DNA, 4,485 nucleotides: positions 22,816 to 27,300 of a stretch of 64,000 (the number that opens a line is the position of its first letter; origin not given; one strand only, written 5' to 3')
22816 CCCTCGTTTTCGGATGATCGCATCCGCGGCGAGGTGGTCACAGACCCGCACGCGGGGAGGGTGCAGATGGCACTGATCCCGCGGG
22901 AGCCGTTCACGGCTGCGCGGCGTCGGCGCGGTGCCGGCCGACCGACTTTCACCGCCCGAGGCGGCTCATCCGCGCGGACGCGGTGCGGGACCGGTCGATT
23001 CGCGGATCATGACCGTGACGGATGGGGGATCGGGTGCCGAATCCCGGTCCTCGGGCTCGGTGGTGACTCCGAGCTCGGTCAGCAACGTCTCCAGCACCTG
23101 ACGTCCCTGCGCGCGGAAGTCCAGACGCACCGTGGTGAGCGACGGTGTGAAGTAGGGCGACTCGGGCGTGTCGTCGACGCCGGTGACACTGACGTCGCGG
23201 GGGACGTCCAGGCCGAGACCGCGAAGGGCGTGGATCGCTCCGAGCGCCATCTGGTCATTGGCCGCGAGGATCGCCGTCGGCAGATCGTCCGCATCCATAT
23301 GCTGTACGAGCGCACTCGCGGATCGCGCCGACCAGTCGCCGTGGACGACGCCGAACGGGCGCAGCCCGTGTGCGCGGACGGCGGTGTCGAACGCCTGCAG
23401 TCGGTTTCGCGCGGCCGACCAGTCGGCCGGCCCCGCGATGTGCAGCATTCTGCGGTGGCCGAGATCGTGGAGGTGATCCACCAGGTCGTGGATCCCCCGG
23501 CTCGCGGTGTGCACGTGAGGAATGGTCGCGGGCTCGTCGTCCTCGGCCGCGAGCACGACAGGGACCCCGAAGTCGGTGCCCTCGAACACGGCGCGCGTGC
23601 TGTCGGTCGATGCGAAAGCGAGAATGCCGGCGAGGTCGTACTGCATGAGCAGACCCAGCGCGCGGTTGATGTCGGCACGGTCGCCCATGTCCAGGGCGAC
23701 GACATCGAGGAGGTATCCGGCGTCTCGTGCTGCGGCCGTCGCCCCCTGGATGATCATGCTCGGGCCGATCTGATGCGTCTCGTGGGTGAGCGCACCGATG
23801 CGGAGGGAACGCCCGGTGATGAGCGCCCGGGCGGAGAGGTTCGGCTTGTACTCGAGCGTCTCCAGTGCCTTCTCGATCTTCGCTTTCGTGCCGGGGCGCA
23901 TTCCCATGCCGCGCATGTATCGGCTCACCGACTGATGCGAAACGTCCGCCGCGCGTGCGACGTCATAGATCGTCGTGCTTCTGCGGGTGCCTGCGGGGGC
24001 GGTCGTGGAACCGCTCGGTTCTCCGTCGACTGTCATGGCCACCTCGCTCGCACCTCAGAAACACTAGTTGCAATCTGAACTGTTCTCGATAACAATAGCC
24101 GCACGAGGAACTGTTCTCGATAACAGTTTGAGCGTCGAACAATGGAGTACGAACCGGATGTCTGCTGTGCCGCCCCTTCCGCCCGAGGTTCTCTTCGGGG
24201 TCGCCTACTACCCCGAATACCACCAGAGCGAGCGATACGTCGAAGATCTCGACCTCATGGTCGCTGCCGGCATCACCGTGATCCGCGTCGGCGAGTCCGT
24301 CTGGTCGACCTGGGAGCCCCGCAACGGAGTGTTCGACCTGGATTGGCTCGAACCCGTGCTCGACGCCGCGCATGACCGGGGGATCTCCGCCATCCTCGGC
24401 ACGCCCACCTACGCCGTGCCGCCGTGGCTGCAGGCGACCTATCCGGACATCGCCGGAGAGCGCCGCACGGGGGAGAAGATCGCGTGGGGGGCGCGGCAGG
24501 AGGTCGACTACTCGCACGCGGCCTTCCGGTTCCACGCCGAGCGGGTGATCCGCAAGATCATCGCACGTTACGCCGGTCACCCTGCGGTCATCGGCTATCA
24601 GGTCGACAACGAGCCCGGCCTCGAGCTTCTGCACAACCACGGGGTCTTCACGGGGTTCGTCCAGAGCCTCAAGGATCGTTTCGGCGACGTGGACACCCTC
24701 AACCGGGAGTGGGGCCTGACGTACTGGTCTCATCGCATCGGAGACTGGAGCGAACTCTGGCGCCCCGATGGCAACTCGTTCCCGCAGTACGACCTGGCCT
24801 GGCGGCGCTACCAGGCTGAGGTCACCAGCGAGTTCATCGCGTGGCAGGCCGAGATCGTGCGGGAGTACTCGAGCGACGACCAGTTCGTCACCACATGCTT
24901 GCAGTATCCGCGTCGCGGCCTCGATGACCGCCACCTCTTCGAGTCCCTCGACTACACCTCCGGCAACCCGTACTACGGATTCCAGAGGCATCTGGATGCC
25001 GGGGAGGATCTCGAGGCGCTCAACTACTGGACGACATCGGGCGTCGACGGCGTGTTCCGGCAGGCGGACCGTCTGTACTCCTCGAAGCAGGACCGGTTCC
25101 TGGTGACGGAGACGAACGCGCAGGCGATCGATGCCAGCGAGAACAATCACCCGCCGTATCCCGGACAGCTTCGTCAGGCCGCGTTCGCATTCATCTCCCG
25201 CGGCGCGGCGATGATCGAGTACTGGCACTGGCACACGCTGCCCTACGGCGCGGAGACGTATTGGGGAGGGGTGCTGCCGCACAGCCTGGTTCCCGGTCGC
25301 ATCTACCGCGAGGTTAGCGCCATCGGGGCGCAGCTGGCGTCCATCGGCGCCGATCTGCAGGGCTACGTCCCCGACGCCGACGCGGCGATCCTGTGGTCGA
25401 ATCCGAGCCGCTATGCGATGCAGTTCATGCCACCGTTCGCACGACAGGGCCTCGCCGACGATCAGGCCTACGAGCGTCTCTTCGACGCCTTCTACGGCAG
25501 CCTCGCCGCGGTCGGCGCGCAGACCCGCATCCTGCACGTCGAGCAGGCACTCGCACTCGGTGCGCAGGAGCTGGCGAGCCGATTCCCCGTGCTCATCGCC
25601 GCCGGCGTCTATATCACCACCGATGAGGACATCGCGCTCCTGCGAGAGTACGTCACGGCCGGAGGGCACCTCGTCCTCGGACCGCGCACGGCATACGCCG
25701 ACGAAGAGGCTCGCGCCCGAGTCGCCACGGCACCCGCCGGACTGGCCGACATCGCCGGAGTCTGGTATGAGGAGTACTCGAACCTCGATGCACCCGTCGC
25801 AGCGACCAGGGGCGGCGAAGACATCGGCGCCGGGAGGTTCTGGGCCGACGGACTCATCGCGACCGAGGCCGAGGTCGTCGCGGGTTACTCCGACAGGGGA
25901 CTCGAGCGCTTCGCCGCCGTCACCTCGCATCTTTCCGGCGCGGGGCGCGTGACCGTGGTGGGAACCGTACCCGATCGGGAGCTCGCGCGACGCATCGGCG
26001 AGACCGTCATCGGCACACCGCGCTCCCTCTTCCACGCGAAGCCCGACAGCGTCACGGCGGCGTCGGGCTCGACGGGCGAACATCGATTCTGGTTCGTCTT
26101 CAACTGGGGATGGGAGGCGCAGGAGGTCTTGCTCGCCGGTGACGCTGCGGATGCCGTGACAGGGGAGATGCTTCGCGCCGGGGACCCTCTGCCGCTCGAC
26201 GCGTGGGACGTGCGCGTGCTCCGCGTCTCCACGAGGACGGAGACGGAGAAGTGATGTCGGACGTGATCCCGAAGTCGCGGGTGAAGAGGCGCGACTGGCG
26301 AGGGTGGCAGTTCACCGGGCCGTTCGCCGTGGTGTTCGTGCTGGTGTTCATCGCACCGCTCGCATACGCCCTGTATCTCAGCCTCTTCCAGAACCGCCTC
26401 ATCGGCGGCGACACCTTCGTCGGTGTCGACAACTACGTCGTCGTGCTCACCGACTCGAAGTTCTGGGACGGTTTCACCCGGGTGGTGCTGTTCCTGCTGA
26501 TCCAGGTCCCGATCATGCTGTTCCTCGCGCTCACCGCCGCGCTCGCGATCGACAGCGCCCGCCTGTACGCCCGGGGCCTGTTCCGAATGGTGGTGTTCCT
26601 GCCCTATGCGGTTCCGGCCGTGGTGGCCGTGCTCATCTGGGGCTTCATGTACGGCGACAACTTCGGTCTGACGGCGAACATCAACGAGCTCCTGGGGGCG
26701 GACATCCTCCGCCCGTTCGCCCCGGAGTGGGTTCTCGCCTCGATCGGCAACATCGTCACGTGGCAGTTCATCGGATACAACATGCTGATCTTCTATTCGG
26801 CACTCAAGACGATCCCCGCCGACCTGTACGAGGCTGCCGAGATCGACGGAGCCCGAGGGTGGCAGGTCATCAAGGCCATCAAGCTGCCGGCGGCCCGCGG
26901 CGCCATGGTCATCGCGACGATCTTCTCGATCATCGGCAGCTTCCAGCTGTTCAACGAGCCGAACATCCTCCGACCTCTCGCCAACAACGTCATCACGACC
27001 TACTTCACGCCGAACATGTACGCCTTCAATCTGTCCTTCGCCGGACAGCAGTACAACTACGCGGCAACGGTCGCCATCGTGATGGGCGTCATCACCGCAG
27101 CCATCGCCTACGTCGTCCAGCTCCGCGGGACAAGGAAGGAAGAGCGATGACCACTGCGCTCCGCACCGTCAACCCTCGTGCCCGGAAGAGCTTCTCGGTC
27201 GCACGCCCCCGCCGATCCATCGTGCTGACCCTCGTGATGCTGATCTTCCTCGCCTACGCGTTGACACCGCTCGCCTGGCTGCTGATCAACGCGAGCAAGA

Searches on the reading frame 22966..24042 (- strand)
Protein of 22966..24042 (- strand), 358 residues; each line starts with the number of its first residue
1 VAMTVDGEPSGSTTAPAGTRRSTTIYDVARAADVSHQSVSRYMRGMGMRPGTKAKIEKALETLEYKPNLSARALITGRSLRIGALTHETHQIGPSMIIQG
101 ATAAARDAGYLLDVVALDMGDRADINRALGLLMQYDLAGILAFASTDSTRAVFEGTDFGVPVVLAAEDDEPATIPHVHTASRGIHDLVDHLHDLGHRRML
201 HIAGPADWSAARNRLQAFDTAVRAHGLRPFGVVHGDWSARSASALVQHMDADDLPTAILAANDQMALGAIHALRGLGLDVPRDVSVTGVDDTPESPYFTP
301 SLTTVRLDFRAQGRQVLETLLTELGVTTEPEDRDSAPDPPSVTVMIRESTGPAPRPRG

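Call 59: search_protein_families(library=pfam, proteins=[window:22966-24042:-], max_evalue=0.00001)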
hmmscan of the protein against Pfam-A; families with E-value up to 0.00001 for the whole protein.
window:22966-24042:- (358 aa): 4 families
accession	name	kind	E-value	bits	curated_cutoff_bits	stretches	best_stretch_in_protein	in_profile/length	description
PF13377.12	Peripla_BP_3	-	3.1e-34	118.9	26.5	1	188-350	1-167/167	Periplasmic binding protein-like domain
PF00532.27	Peripla_BP_1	-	2.5e-19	70.3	22.2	1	97-324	19-261/281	Periplasmic binding proteins and sugar binding domain of LacI family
PF00356.27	LacI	-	6.5e-11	42.3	27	1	24-68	1-46/46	Bacterial regulatory proteins, lacI family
PF13407.12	Peripla_BP_4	-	1.5e-06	28.4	35.1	1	199-295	124-222/258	Periplasmic binding protein domain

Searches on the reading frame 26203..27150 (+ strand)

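Call 121: search_protein_families(library=pfam, proteins=[window:26203-27150:+], max_evalue=0.00001)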
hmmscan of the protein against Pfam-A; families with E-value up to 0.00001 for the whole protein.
window:26203-27150:+ (315 aa): 1 family
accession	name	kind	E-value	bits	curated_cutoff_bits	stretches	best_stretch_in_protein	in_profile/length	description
PF00528.27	BPD_transp_1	-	4.4e-09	36.8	26.4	1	120-303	13-169/184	Binding-protein-dependent transport system inner membrane component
